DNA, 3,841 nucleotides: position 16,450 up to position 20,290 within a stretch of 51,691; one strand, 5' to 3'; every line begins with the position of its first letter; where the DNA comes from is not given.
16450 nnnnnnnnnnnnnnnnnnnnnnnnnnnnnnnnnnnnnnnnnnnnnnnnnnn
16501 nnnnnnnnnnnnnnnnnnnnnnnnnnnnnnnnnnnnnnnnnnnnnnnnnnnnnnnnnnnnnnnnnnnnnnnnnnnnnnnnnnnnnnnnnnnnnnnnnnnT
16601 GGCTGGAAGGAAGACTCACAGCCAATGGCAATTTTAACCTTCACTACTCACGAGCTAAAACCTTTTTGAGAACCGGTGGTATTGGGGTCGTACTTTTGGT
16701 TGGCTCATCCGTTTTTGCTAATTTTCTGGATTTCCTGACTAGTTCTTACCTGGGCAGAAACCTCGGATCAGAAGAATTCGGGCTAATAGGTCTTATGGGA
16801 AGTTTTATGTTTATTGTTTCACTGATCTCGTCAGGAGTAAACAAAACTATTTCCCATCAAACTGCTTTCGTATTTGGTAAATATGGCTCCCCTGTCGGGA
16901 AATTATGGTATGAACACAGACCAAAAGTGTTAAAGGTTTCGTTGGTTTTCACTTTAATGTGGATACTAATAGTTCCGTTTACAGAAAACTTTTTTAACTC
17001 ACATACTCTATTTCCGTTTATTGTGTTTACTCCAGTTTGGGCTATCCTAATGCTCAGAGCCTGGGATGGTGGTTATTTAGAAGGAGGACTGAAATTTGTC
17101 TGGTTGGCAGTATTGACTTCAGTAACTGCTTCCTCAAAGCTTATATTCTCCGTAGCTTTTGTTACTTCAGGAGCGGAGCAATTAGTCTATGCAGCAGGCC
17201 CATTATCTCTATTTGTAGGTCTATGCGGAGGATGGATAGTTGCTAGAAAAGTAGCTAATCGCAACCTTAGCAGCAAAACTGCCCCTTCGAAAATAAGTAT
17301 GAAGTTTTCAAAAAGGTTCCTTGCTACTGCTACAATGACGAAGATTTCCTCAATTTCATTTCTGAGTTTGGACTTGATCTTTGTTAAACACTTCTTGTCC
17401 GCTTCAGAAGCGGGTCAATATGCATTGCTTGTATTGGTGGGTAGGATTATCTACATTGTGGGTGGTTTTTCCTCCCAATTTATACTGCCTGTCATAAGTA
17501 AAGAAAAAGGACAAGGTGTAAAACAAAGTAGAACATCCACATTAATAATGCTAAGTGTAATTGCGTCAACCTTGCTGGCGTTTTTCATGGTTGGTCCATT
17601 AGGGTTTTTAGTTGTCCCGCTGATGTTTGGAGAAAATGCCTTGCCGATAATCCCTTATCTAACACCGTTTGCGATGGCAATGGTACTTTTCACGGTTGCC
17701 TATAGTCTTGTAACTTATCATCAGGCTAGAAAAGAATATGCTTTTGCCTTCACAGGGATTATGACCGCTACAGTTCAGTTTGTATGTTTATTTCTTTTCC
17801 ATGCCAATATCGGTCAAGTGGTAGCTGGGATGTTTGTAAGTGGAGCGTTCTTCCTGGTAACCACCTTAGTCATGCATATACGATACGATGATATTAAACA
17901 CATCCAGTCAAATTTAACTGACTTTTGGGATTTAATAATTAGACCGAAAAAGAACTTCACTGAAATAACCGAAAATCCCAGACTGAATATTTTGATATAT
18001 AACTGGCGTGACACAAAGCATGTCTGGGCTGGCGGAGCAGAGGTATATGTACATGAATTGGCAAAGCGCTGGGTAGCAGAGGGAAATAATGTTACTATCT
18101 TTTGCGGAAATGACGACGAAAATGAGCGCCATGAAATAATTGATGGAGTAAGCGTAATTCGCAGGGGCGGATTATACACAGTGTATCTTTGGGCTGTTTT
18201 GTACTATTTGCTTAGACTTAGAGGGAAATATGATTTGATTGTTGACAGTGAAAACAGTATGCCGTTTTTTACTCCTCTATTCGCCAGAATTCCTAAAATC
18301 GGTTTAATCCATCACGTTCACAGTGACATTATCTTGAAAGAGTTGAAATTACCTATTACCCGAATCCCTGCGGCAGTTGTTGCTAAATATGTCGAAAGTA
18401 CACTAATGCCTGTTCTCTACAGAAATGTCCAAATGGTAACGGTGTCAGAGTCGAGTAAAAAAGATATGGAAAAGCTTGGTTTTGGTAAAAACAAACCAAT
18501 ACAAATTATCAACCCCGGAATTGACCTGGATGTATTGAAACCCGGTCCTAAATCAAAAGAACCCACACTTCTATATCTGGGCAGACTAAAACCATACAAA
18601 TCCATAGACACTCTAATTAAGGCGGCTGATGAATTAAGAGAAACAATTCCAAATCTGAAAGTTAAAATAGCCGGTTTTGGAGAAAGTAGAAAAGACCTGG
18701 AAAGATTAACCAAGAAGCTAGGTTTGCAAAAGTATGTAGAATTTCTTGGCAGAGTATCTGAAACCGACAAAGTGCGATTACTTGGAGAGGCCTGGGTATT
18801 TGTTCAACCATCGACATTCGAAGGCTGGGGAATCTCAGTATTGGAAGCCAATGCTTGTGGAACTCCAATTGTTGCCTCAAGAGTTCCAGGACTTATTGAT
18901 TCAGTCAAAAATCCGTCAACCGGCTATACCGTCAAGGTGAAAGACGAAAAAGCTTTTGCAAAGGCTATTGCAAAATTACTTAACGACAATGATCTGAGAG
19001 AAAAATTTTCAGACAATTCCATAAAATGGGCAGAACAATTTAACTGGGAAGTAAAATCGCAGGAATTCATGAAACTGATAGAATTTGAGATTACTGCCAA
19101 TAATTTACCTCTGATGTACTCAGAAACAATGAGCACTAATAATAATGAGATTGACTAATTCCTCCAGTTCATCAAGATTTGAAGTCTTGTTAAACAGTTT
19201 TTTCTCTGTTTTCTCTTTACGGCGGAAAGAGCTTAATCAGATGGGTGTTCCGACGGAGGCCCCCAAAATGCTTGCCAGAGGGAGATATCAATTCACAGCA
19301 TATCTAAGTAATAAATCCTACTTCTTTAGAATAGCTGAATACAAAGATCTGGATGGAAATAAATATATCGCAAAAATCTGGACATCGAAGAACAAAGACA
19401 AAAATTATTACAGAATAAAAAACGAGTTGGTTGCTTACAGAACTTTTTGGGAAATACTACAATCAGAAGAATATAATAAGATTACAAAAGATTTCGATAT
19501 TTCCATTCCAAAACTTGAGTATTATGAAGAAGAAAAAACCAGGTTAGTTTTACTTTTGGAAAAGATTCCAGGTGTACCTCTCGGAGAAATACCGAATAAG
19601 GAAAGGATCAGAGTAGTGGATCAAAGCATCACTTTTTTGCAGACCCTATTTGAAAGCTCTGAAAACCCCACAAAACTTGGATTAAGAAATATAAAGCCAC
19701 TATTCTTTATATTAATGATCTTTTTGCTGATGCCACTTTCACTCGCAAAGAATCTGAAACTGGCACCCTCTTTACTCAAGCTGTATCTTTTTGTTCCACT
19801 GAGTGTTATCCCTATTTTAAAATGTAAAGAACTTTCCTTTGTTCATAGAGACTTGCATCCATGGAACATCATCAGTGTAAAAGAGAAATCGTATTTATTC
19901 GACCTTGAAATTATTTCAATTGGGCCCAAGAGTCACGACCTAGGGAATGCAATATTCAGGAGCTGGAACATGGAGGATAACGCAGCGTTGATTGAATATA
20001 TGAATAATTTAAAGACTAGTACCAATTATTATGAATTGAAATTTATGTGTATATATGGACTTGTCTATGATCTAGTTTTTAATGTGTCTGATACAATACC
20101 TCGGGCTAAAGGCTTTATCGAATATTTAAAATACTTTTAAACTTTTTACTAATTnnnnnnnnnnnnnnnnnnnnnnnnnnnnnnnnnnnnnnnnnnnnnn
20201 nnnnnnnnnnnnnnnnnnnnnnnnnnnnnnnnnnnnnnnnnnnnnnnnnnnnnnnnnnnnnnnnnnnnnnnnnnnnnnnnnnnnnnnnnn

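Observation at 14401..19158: Single 1585-aa polypeptide fusing two GT2 modules, a Wzx-like flippase and a GT4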

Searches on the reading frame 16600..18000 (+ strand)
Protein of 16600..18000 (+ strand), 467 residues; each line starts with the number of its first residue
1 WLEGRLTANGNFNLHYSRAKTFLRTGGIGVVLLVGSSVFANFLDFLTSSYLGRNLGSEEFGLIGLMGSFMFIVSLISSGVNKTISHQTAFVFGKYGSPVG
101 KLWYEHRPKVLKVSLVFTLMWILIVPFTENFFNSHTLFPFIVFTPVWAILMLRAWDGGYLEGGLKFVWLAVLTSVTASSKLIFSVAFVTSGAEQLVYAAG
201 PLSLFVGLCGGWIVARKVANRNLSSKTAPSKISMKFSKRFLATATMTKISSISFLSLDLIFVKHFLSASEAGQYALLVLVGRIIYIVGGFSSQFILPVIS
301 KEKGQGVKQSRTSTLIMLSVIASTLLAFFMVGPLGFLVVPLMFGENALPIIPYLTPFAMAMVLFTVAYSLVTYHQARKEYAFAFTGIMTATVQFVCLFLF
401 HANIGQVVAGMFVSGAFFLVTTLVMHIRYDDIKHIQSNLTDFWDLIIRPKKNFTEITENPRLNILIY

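Call 5: search_protein_families(library=pfam, proteins=[window:16600-18000:+], max_evalue=10)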
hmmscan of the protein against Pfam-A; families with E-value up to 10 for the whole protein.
window:16600-18000:+ (467 aa): 1 family
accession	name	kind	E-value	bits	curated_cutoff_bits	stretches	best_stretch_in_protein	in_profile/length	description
PF13789.11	DUF4181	-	3.9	8.4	25.4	1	339-397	52-107/108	Domain of unknown function (DUF4181)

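Call 6: search_protein_families(library=ncbifam, proteins=[window:16600-18000:+], max_evalue=1)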
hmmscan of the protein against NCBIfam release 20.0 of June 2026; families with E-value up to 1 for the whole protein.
window:16600-18000:+ (467 aa): 1 family
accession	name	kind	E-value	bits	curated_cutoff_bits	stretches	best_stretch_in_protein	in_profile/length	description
NF049907.1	IncMemIncM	equivalog_domain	0.28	9.9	1000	1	217-297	5-86/562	inclusion membrane protein IncM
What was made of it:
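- Checked: That region gets no Pfam or NCBIfam hit on its own (calls 5, 6).
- The window's own MOP segment does not reach any Pfam or NCBIfam model (calls 5, 6).
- Tried and rejected: Pfam and NCBIfam gave nothing, even at E<=10 (calls 5, 6).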

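Call 19: search_solved_structures(query=A2, max_evalue=10, show_alignments=2)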
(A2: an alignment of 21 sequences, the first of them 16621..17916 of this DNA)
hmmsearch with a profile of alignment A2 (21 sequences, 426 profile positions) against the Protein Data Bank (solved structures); distinct sequences matched with E-value up to 10: 0.

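Call 20: search_protein_families(library=pfam, alignment_id=A2, max_evalue=1)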
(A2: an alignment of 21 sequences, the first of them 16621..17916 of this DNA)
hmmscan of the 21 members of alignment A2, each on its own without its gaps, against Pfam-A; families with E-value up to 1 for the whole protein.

A. member 1, window:16621-17916:+ (432 aa): 0 families

B. families by the number of members that match (of 21 scanned): 10 families
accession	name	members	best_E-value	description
PF01943.22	Polysacc_synt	14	2.8e-12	Polysaccharide biosynthesis protein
PF13440.11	Polysacc_synt_3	2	2.3e-07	Polysaccharide biosynthesis protein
PF20872.2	MalF_N_TM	1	0.00022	MalF, N-terminal region, transmembrane helices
PF20058.4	DUF6457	1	0.011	Domain of unknown function (DUF6457)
PF14754.11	IFR3_antag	1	0.022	Papain-like auto-proteinase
PF04193.19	PQ-loop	1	0.059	PQ loop repeat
PF08285.16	DPM3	1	0.096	Dolichol-phosphate mannosyltransferase subunit 3 (DPM3)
PF13572.11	DUF4134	1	0.4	Domain of unknown function (DUF4134)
PF11119.13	DUF2633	1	0.51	Protein of unknown function (DUF2633)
PF13571.11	DUF4133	1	0.51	Domain of unknown function (DUF4133)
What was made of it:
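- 16681..17880 (+): Module 3 (aa 761-1160): 12-TM MOP-superfamily (PST/Wzx-like) transporter module. Invariant residues near the centres of predicted helices: K913, D991; K996 is nearly invariant. 14/21 orthologues hit PF01943 (call 20).
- On MOP superfamily, PST/Wzx family - module 3: 14/21 orthologous modules hit PF01943 (best 2.8e-12) and 2 hit PF13440 (call 20).
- Closest known: Wzx. Same: PF01943 hits in orthologues (call 20).
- The orthologous MOP modules hit PF01943; PelG did not appear among the families listed for them (call 20).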

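Call 26: predict_structure(alignment_id=A2)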
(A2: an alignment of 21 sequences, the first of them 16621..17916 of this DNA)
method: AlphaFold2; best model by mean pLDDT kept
length: 432 residues; sequences in the alignment: 21
mean_pLDDT: 84.1   pTM: 0.82
mean pLDDT of the five models: 84.1, 83.3, 82.1, 81.1, 79.8
residues with pLDDT >= 90: 174; 70-90: 215; 50-70: 25; < 50: 18
segments of 3 or more residues with pLDDT < 50: 1-18
pLDDT, mean of each block of 10 residues (from residue 1): 39 41 84 86 78 70 79 92 88 88 90 87 72 83 93 92 93 93 85 91 94 76 61 89 84 75 79 86 87 89 84 93 90 82 91 95 92 90 92 89 94 95 86 80
secondary structure, 60 per line:
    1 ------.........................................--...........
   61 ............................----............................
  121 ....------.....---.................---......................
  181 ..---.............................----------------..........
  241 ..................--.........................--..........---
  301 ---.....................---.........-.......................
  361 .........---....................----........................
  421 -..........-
elements in order: H7-47 H50-88 H93-124 H131-135 H139-155 H159-182 H186-214 H231-258 H261-285 H288-297 H304-324 H328-336 H338-369 H373-392 H397-420 H422-431
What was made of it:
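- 16681..17880 (+): AF2 pLDDT 84 (call 26).
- On MOP superfamily, PST/Wzx family - module 3: AF2 model with pLDDT 84 and pTM 0.82 (call 26).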

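Call 29: fold_search(model_id=the predicted structure, library=pdb)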
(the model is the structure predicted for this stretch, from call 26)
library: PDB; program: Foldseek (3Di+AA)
matches with E <= 10: 221; with E <= 0.001: 42
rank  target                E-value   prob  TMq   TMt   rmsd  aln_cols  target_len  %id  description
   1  6ids                  5.8e-07  1.00  0.71  0.70   5.1       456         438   16  Crystal structure of Vibrio cholerae MATE transporter VcmN D35N mutant (released 2019-01-16)
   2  6idp                  1.0e-06  1.00  0.73  0.73   4.6       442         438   15  Crystal structure of Vibrio cholerae MATE transporter VcmN in the straight form (released 2019-01-16)
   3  9r1f_A                2.2e-06  1.00  0.71  0.65   5.4       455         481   12  Cryo-EM structure of human MATE1 in complex with metformin (released 2025-11-05)
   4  9ukv_A                2.2e-06  1.00  0.67  0.58   5.8       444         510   14  JM Complex - E. coli MurJ, Levivirus M lysis protein LysM (SglM) (released 2025-09-10)
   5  9nu8_A                6.2e-06  1.00  0.71  0.62   5.7       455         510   14  Structure of MurJ in complex with single gene lysis protein from phage Changjiang3 (released 2026-02-11)
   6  6hfb_C                7.5e-06  1.00  0.74  0.72   4.7       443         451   16  Outward-facing conformation of a multidrug resistance MATE family transporter of the MOP superfamily. (released 2019-06-12)
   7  9r1g_A                7.5e-06  1.00  0.67  0.62   5.6       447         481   12  Cryo-EM structure of human MATE1 (released 2025-11-05)
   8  3vvp_A                8.7e-06  1.00  0.67  0.68   5.5       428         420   14  Crystal structure of MATE in complex with Br-NRF (released 2013-04-03)
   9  9nu5_A                9.4e-06  1.00  0.69  0.61   5.4       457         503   13  Structure of MurJ in complex with single gene lysis protein from phage PP7 (released 2026-02-11)
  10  6nc9                  1.2e-05  1.00  0.67  0.61   5.2       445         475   12  Lipid II flippase MurJ, outward-facing conformation (released 2019-04-17)
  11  6hfb_D                1.2e-05  1.00  0.72  0.70   5.1       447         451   14  Outward-facing conformation of a multidrug resistance MATE family transporter of the MOP superfamily. (released 2019-06-12)
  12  5y50                  1.3e-05  1.00  0.66  0.64   5.7       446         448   14  Crystal structure of eukaryotic MATE transporter AtDTX14 (released 2017-12-06)
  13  3vvp_B                1.6e-05  1.00  0.65  0.68   5.8       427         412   14  Crystal structure of MATE in complex with Br-NRF (released 2013-04-03)
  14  4mlb_C                1.8e-05  1.00  0.74  0.71   4.9       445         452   15  Reverse polarity of binding pocket suggests different function of a MOP superfamily transporter from Pyrococcus furios (released 2013-09-25)
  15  3vvr_A                2.0e-05  1.00  0.69  0.68   5.3       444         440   13  Crystal structure of MATE in complex with MaD5 (released 2013-04-03)
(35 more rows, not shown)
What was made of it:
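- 16681..17880 (+): Foldseek to MATE/MurJ/WzxE, TM 0.65-0.75 (call 29).
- On MOP superfamily, PST/Wzx family - module 3: Foldseek probability 1.0 and TM 0.63-0.75 to MATE, MurJ and WzxE (call 29).
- Closest known: Wzx. Same: A 12-TM MOP fold (calls 26, 29).
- Checked: It is still MOP/PST by two tests: 14/21 orthologues hit PF01943 (call 20), and its fold matches MOP-superfamily structures (calls 26, 29).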

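Call 67: search_protein_representatives(alignment_id=A2)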
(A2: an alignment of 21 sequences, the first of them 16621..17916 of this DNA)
Query: 21 sequences, 426 profile positions. Proteins with E-value up to 0.001 (for the whole library): 5549; up to 1e-10: 3365; up to 1e-30: 492. The best 150 are listed.
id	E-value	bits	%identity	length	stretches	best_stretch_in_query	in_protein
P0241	9.3e-145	499.3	-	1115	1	15-426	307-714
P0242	3.6e-144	497.4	-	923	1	10-425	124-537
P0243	2.2e-142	491.5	-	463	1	3-421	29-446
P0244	3.5e-136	471.1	-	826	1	11-423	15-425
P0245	3.9e-136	470.9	-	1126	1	13-406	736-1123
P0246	2.9e-135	468.1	-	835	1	18-425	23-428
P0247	3.2e-135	467.9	-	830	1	14-426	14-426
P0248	8.6e-135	466.5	-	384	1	2-362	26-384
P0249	1.2e-132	459.4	-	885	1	12-417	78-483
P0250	1.6e-130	452.4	-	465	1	10-425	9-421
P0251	3.4e-129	448.1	-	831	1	12-426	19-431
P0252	1.2e-127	443.0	-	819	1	14-418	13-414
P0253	2.8e-127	441.8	-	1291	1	5-420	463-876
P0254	2.4e-125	435.4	-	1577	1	10-426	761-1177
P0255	6.6e-123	427.3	-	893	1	8-424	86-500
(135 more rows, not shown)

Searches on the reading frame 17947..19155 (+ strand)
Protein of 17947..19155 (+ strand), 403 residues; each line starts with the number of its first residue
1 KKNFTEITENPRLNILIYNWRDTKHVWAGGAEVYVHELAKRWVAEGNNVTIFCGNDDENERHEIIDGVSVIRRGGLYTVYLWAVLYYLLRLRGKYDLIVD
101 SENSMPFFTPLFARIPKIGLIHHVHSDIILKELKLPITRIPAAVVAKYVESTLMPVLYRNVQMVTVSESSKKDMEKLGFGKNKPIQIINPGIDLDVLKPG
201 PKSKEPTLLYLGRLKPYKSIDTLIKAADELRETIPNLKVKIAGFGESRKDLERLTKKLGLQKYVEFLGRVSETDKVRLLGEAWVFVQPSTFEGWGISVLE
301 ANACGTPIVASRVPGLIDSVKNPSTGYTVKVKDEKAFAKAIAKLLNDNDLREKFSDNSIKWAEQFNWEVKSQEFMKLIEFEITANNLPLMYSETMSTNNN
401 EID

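Call 32: search_solved_structures(query=window:17947-19155:+, max_evalue=0.001)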
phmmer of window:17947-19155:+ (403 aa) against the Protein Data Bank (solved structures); distinct sequences matched with E-value up to 0.001: 82 (the best 60 are shown).
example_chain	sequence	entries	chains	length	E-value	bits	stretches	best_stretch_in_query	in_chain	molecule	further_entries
3c4q_A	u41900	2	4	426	5.7e-21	78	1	115-383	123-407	Predicted glycosyltransferases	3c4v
3c48_A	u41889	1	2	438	6.5e-21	77.8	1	115-382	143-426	Predicted glycosyltransferases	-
6kih_A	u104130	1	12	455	6.7e-19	71.1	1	203-375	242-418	Tll1590 protein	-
3okc_A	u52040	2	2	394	3.4e-15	58.9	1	204-381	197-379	GDP-mannose-dependent alpha-(1-6)-phosphatidylinositol monomannoside mannosyltransferase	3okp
3oka_A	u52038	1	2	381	4e-15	58.7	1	204-379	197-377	GDP-mannose-dependent alpha-(1-6)-phosphatidylinositol monomannoside mannosyltransferase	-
4n9w_A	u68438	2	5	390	4.8e-15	58.4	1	155-380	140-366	GDP-mannose-dependent alpha-(1-2)-phosphatidylinositol mannosyltransferase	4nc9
2gej_A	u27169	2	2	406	5.5e-15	58.3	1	155-380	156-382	PHOSPHATIDYLINOSITOL MANNOSYLTRANSFERASE (PimA)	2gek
7ec7_A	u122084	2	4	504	1.4e-13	53.6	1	106-368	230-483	Glycosyl transferase, group 1 family protein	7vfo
7ec1_A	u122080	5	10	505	1.4e-13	53.6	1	106-368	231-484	Glycosyl transferase, group 1 family protein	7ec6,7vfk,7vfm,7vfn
7ec3_A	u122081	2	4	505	1.4e-13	53.6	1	106-368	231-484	Glycosyl transferase, group 1 family protein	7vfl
7qnt_AAA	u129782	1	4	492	2.2e-13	53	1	201-354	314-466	TarM(Se)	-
7qd7_AAA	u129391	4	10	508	2.4e-13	52.9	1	201-354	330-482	TarM(Se)_G117R | TarM(Se)_G117R-4RboP | TarM(Se)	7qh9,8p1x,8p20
7qsg_A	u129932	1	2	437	4.5e-13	52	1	156-375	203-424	D-inositol 3-phosphate glycosyltransferase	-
6d9t_A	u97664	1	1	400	1.1e-12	50.7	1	204-374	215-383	Glycosyl transferase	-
6n1x_A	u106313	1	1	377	1.2e-12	50.6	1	204-373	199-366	Glycosyltransferase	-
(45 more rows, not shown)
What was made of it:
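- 17986..19080 (+): Module 4 (aa 1196-1560): GT4 (GT-B fold) glycosyltransferase. E-x7-E = E1474/E1482. PDB MshA 3c48 6.5e-21, PimA/PimB (call 32).
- On GT4 (GT-B, retaining) - module 4: MshA 3c48 6.5e-21 (call 32).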

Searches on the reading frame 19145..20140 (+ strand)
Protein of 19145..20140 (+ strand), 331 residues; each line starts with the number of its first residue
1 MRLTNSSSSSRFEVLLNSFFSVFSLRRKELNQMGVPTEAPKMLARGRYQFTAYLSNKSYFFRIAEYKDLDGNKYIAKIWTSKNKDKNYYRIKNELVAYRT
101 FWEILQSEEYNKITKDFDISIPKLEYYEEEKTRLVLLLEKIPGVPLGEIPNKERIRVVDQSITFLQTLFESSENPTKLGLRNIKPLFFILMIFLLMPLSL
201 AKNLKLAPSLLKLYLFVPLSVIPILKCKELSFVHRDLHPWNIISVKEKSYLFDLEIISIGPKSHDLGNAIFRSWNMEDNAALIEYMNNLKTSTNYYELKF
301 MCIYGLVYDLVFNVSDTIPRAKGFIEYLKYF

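Call 10: search_protein_families(library=pfam, proteins=[window:19145-20140:+], max_evalue=0.001)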
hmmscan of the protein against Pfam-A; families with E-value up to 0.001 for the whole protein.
window:19145-20140:+ (331 aa): 1 family
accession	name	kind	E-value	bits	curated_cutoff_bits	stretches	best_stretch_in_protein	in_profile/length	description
PF01636.29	APH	-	5.8e-07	29.9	23.2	1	229-286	167-225/239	Phosphotransferase enzyme family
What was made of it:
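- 19145..20140 (+): Kinase-like (APH/ePK-like, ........) 331-aa protein with an internal hydrophobic hairpin. Its start overlaps the big ORF's end by 14 nt. Pfam APH 5.8e-7 (call 10).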
